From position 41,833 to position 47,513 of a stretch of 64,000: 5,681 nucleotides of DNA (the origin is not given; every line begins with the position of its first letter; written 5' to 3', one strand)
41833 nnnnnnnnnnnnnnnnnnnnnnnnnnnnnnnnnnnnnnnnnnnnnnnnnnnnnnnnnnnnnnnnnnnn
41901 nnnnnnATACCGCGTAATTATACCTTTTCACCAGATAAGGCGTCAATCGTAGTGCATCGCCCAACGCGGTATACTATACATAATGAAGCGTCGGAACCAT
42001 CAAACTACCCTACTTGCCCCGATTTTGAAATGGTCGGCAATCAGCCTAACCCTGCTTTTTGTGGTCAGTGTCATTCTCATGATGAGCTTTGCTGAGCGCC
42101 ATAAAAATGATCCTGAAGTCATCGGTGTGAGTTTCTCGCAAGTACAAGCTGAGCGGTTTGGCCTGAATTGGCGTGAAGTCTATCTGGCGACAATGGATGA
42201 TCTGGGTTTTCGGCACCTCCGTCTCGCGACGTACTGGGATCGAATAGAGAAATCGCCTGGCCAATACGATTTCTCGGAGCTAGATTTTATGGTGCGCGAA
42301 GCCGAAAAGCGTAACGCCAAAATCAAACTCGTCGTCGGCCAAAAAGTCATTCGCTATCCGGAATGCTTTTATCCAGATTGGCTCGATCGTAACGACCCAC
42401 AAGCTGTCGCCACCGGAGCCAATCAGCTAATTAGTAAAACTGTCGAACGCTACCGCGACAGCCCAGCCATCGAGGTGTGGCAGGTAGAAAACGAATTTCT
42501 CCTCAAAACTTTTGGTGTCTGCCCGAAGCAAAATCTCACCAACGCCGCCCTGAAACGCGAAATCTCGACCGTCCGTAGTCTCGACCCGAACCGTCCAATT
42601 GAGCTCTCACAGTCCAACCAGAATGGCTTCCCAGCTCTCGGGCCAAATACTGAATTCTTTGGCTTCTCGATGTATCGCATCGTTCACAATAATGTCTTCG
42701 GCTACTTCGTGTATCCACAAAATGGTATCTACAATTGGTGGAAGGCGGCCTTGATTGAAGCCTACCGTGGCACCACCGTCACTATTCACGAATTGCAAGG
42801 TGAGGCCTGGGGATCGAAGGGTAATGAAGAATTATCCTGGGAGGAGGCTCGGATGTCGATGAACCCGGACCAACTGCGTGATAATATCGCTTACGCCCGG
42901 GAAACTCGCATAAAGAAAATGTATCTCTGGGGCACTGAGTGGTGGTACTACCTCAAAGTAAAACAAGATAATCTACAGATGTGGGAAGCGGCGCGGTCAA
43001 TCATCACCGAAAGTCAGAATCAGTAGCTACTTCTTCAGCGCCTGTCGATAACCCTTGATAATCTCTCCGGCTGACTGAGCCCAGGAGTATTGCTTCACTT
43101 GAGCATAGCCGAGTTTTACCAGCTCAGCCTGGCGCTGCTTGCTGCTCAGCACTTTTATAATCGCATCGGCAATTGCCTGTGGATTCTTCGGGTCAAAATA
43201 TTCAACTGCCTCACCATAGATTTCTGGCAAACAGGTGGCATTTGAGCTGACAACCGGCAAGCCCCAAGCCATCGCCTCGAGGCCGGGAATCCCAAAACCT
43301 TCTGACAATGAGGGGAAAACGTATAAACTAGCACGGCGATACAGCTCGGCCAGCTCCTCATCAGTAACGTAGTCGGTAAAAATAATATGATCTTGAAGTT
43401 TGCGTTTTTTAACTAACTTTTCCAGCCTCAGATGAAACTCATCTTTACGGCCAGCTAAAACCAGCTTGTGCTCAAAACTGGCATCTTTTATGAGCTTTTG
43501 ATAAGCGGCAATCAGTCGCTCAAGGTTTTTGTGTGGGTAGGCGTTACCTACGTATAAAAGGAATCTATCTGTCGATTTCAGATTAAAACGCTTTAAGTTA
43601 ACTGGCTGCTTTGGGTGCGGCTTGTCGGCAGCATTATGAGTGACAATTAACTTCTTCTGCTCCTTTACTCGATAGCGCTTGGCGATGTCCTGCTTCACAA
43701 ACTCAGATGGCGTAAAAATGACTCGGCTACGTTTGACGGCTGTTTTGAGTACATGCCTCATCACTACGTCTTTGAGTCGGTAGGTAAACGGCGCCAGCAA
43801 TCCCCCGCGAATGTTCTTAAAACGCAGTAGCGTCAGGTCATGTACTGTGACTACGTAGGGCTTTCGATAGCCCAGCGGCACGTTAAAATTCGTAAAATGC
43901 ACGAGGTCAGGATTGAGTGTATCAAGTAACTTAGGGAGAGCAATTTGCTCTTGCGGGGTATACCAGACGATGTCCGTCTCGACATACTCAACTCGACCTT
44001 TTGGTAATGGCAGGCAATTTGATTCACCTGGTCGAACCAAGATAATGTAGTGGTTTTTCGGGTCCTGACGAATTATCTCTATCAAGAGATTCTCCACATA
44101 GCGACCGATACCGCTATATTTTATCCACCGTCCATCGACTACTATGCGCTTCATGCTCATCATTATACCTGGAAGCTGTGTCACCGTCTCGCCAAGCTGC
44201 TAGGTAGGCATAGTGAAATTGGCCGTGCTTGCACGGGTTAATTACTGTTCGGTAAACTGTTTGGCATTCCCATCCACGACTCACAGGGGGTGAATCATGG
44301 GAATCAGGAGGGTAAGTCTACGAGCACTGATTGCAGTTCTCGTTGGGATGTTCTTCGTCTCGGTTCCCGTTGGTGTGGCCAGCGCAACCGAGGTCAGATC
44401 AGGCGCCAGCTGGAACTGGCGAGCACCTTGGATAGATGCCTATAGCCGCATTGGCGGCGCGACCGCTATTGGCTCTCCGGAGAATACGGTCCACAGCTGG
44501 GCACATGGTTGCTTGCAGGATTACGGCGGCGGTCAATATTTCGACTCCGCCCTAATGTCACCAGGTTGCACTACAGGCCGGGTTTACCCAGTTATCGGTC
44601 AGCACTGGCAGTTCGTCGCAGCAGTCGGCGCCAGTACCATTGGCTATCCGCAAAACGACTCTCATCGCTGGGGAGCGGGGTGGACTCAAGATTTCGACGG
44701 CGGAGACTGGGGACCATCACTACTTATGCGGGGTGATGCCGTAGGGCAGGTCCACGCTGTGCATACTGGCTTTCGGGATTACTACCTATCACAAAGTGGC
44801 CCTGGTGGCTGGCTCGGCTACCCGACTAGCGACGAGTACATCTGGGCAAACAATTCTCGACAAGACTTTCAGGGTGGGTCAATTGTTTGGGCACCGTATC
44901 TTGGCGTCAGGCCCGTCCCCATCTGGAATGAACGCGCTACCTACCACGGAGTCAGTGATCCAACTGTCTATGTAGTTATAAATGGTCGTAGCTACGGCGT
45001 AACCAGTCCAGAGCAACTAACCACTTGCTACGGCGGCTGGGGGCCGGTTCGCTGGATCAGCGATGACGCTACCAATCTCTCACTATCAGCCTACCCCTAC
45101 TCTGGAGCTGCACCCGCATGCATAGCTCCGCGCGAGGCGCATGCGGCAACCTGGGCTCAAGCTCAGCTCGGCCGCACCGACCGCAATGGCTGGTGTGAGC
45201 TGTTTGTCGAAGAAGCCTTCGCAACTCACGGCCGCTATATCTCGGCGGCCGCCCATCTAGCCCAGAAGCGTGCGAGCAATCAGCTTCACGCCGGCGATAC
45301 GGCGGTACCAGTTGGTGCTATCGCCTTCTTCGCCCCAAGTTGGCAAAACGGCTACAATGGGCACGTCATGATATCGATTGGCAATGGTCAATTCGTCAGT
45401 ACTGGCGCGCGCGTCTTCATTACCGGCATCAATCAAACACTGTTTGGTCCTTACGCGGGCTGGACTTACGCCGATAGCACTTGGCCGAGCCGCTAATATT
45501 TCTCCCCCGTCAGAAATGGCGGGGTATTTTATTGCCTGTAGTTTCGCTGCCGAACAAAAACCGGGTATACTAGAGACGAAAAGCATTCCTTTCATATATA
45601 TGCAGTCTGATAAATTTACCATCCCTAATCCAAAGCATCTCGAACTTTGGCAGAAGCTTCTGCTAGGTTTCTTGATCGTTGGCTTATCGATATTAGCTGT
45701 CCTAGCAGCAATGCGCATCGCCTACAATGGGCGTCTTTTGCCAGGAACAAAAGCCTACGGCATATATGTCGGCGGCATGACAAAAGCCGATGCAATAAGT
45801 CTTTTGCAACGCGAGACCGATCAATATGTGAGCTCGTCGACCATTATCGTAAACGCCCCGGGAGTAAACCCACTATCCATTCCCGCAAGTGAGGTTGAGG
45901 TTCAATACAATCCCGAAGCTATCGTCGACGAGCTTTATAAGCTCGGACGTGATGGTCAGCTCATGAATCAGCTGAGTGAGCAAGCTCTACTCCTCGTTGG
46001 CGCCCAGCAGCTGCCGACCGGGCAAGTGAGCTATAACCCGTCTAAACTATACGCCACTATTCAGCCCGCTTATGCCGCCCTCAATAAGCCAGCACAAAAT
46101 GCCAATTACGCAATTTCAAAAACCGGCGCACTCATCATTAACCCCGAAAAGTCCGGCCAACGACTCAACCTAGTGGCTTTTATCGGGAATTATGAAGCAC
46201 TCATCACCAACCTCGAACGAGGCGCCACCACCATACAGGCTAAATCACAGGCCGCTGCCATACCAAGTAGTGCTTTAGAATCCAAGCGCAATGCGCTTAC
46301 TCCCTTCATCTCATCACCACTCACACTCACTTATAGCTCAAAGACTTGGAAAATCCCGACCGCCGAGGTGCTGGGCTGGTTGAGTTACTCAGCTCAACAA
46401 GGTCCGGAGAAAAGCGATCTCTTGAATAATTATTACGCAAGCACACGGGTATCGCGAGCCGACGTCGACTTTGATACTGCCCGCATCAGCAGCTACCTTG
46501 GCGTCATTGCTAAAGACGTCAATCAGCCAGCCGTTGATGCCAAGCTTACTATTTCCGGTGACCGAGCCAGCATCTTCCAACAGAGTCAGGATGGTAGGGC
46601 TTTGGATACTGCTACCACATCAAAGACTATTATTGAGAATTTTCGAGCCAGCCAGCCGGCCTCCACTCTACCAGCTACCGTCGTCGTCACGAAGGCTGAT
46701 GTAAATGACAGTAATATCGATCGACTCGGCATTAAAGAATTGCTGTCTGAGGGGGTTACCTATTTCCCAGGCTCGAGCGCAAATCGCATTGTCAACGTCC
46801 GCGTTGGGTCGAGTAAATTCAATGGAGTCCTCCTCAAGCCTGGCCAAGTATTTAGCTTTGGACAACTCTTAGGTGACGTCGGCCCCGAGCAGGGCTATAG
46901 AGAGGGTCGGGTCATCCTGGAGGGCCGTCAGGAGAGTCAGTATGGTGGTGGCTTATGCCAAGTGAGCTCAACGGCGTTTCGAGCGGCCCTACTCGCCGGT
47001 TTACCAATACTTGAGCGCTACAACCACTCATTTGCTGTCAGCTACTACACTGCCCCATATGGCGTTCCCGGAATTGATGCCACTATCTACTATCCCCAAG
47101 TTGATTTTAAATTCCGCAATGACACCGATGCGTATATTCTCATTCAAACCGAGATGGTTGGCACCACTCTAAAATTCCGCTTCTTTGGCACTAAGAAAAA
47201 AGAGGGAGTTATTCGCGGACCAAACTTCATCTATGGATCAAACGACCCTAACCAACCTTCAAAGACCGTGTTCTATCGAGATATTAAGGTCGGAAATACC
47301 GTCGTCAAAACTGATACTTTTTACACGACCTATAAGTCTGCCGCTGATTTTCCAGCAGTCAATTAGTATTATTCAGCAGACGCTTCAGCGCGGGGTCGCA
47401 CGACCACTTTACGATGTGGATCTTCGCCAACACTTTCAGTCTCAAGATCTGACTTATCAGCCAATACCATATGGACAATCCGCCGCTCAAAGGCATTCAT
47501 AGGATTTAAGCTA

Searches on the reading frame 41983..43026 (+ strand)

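Call 20: search_protein_families(library=pfam, proteins=[window:41983-43026:+], max_evalue=0.001)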
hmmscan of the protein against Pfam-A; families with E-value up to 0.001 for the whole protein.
window:41983-43026:+ (347 aa): 2 families
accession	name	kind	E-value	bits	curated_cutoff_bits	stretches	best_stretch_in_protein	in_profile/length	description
PF02449.21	Glyco_hydro_42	-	7.2e-09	35.9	21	1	68-147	16-89/376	Beta-galactosidase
PF00150.24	Cellulase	-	3.1e-07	30.6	23.5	1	66-276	25-170/272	Cellulase (glycosyl hydrolase family 5)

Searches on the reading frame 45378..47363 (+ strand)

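Call 81: search_protein_families(library=pfam, proteins=[window:45378-47363:+], max_evalue=0.00001)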
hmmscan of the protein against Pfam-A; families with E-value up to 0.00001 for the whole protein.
window:45378-47363:+ (662 aa): 2 families
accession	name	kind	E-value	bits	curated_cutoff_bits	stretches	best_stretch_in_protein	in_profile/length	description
PF04294.18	VanW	-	2.4e-42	144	27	1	469-602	1-129/130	VanW like protein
PF12229.13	PG_binding_4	-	9.7e-22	77.8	22.1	2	167-275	2-107/117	Putative peptidoglycan binding domain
